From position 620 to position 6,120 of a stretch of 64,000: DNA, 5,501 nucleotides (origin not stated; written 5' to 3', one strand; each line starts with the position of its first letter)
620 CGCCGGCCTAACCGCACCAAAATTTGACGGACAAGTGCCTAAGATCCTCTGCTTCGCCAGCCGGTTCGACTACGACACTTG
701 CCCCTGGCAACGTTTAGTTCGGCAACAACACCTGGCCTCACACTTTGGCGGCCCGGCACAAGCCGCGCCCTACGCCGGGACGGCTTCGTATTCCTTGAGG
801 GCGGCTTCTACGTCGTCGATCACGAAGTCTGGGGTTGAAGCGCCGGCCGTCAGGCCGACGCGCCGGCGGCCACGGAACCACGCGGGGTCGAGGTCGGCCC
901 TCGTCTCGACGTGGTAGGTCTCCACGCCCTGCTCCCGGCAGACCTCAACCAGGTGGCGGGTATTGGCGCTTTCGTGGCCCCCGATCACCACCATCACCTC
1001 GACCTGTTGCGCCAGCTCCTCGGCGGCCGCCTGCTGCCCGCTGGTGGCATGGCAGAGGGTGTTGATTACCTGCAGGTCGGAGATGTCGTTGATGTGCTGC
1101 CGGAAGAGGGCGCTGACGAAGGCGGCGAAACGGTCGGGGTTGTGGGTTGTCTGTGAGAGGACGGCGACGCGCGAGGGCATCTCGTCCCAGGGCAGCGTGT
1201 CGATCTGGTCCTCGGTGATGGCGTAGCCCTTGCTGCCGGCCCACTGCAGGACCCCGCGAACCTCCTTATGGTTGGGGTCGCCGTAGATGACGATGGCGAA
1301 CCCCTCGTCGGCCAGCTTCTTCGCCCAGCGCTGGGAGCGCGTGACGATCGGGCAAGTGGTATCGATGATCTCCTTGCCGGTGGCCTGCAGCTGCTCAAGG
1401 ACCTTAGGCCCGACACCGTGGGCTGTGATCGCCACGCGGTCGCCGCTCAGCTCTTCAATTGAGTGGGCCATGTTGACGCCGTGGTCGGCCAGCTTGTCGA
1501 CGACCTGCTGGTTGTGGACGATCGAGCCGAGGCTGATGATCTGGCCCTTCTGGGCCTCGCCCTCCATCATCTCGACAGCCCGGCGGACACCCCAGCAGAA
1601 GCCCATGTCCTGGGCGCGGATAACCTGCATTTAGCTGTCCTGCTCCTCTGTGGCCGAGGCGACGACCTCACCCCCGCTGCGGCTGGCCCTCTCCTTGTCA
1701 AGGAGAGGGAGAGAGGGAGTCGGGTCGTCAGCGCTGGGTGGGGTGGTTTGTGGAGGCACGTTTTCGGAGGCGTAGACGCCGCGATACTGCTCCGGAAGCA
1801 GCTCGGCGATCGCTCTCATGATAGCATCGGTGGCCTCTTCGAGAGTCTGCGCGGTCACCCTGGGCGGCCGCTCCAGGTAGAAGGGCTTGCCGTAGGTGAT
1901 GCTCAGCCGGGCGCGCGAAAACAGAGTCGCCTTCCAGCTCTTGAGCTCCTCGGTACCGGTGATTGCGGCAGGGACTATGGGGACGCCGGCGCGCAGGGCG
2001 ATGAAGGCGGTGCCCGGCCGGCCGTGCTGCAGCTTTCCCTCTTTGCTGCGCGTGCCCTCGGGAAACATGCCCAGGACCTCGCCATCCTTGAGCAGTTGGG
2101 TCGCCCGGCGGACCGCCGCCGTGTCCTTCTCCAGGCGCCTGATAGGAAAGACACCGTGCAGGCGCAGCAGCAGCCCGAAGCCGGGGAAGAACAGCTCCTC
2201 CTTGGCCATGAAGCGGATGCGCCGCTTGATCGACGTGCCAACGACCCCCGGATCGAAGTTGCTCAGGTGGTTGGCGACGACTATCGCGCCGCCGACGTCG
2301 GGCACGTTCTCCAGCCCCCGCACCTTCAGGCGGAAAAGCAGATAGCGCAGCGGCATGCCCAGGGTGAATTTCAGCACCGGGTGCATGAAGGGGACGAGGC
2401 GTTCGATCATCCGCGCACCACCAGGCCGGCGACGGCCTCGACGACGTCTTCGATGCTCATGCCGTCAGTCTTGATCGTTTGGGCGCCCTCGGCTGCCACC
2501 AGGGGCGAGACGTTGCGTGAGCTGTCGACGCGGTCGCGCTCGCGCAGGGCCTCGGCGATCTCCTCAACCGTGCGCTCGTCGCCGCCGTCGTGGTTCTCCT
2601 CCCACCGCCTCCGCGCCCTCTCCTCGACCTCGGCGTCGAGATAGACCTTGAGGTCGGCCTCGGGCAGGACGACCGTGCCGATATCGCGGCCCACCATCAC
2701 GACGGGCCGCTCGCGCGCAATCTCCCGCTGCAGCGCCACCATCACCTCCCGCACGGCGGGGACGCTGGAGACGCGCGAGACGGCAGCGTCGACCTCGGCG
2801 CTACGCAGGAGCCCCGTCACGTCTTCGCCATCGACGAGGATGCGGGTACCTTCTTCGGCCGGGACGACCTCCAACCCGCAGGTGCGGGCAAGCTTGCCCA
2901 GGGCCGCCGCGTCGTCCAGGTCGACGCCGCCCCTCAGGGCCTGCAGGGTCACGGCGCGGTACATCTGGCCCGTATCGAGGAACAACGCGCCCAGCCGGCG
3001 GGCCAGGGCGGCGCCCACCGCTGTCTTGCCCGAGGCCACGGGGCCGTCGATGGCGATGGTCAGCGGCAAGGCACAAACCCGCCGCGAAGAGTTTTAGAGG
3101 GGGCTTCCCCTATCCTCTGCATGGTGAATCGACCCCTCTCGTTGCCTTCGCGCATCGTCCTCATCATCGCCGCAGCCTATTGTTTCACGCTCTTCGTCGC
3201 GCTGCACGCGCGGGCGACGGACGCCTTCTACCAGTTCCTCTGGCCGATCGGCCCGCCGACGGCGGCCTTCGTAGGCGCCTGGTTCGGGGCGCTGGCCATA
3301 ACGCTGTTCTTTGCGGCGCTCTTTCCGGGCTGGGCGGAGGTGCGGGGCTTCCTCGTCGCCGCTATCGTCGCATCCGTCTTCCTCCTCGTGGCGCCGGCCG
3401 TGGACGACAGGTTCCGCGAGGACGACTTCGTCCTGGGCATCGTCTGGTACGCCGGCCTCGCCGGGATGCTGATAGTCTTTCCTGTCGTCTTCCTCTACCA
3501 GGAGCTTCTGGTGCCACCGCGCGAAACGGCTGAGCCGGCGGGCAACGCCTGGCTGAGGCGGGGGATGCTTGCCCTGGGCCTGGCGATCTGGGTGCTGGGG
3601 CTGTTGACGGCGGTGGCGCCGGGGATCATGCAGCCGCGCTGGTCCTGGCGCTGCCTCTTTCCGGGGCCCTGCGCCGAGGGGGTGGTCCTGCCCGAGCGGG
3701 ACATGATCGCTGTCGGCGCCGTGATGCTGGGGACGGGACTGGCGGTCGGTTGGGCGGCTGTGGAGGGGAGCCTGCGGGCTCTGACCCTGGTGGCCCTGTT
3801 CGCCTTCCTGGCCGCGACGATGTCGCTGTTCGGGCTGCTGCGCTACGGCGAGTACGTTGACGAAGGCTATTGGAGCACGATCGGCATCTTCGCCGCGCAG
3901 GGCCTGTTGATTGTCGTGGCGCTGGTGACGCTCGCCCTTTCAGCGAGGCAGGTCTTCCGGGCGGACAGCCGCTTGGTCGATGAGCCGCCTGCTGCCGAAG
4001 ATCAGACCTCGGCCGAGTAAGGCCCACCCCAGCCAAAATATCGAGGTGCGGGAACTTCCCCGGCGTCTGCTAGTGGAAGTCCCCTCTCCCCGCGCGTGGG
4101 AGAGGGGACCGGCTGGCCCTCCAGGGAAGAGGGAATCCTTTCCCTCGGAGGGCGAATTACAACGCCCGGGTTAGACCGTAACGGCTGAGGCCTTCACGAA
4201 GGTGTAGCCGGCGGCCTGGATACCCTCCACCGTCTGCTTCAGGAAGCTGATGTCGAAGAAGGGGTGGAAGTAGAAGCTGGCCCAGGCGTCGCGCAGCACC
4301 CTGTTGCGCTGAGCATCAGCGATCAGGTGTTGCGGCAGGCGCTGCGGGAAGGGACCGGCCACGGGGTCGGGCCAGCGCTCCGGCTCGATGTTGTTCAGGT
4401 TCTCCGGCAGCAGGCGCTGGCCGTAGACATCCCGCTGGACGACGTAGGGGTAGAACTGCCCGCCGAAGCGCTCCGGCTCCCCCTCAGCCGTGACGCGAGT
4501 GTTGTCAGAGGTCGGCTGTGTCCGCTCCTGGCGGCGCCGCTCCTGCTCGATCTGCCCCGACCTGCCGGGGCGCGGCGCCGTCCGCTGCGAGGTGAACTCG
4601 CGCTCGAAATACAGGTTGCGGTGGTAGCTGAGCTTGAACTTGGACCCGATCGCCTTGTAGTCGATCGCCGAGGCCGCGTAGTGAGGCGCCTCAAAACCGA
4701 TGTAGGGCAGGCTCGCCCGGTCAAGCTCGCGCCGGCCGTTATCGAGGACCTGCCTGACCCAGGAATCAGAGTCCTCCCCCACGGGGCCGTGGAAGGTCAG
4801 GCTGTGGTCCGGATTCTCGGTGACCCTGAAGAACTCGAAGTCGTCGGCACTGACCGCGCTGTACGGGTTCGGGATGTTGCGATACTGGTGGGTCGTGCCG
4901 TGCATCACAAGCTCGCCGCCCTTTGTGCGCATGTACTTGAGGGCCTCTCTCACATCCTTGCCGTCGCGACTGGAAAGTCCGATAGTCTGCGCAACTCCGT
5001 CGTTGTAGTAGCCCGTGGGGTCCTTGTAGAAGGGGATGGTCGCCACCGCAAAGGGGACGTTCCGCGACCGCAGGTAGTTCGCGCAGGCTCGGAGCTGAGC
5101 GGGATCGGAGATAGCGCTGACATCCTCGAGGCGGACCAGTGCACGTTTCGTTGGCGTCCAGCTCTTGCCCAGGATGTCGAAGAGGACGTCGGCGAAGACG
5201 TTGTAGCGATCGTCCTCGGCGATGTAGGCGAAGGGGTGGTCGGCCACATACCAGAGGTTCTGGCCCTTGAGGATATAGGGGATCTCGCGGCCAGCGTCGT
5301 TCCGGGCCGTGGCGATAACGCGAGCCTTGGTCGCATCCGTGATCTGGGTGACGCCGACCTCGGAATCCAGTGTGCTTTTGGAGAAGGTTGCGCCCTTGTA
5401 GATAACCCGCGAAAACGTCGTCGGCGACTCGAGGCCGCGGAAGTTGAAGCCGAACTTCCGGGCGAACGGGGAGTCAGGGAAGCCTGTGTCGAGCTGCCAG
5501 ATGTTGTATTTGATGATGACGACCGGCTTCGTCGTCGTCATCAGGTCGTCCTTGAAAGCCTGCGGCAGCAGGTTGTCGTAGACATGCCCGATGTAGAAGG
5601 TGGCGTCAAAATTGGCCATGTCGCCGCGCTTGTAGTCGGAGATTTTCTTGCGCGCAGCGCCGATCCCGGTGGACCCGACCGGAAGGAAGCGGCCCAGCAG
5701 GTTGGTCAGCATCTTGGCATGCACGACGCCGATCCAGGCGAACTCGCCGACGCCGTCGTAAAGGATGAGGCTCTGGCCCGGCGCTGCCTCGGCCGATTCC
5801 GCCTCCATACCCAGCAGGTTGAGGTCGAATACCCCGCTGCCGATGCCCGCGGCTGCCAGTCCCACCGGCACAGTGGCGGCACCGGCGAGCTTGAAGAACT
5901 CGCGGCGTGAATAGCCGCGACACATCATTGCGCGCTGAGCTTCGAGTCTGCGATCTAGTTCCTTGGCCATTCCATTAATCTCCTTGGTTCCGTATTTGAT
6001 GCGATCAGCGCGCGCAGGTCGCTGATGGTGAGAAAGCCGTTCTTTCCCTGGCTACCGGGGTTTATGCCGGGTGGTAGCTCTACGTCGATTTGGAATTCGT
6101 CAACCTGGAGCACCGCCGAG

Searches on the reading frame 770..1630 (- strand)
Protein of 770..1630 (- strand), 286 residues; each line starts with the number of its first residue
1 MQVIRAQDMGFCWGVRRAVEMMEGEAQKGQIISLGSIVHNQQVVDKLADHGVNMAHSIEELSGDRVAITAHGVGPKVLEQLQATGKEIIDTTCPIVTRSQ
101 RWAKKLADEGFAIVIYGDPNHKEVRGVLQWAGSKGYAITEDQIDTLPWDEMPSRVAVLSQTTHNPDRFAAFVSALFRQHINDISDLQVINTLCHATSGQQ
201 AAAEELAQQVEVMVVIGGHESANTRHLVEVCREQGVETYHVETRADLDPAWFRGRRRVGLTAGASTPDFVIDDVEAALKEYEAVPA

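Call 35: search_protein_families(library=pfam, proteins=[window:770-1630:-], max_evalue=0.00001)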
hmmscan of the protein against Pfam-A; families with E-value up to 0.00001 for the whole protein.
window:770-1630:- (286 aa): 1 family
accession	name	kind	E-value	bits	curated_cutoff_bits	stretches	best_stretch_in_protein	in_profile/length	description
PF02401.23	LYTB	-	4.1e-85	285.7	24.5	1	3-278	1-266/267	LytB protein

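Call 72: find_encoding_contigs(protein=window:770-1630:-, flank=10000, max_places=2)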
Protein window:770-1630:- (286 aa): 1 contig read that carries it; 1 place shown.
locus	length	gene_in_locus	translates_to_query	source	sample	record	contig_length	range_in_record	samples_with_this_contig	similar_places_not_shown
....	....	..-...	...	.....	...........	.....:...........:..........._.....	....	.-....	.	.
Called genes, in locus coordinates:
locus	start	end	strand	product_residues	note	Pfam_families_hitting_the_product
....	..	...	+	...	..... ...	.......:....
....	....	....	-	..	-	-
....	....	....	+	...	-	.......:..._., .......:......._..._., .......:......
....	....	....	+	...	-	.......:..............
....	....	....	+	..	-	?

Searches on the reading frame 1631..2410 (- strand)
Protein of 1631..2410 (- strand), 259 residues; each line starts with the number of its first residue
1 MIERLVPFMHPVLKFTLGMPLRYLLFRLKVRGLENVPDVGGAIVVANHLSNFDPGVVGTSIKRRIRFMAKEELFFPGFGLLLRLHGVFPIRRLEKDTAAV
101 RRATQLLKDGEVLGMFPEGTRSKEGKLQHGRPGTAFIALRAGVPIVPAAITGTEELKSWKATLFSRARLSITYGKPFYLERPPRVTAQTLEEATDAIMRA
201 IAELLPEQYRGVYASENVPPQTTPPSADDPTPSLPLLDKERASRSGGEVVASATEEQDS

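Call 35: search_protein_families(library=pfam, proteins=[window:1631-2410:-], max_evalue=0.00001)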
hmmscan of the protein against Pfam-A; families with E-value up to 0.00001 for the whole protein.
window:1631-2410:- (259 aa): 1 family
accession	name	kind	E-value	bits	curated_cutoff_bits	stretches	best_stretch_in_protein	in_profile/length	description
PF01553.26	Acyltransferase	-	8.3e-31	107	23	1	27-150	1-131/132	Acyltransferase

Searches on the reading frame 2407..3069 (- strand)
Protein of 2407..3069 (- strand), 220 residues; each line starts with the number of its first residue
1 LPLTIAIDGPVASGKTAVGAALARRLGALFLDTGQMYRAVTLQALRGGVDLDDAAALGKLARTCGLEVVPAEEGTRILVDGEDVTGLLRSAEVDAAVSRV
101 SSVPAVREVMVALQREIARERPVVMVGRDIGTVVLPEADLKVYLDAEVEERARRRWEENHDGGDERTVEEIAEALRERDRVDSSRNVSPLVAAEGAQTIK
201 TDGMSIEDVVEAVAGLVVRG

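Call 35: search_protein_families(library=pfam, proteins=[window:2407-3069:-], max_evalue=0.00001)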
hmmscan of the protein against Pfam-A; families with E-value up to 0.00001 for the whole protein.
window:2407-3069:- (220 aa): 2 families
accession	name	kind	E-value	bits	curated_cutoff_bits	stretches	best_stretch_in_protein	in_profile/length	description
PF02224.24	Cytidylate_kin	-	3.3e-68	230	26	1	5-216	1-208/211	Cytidylate kinase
PF13189.12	Cytidylate_kin2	-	1e-09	39.2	28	1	5-180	2-148/176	Cytidylate kinase-like family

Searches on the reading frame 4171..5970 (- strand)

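Call 35: search_protein_families(library=pfam, proteins=[window:4171-5970:-], max_evalue=0.00001)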
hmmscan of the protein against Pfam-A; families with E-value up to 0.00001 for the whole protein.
window:4171-5970:- (599 aa): 1 family
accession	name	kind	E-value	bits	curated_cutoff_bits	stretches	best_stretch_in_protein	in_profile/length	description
PF10096.14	DUF2334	-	1.8e-46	158.8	26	1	276-583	1-202/203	Uncharacterized protein conserved in bacteria (DUF2334)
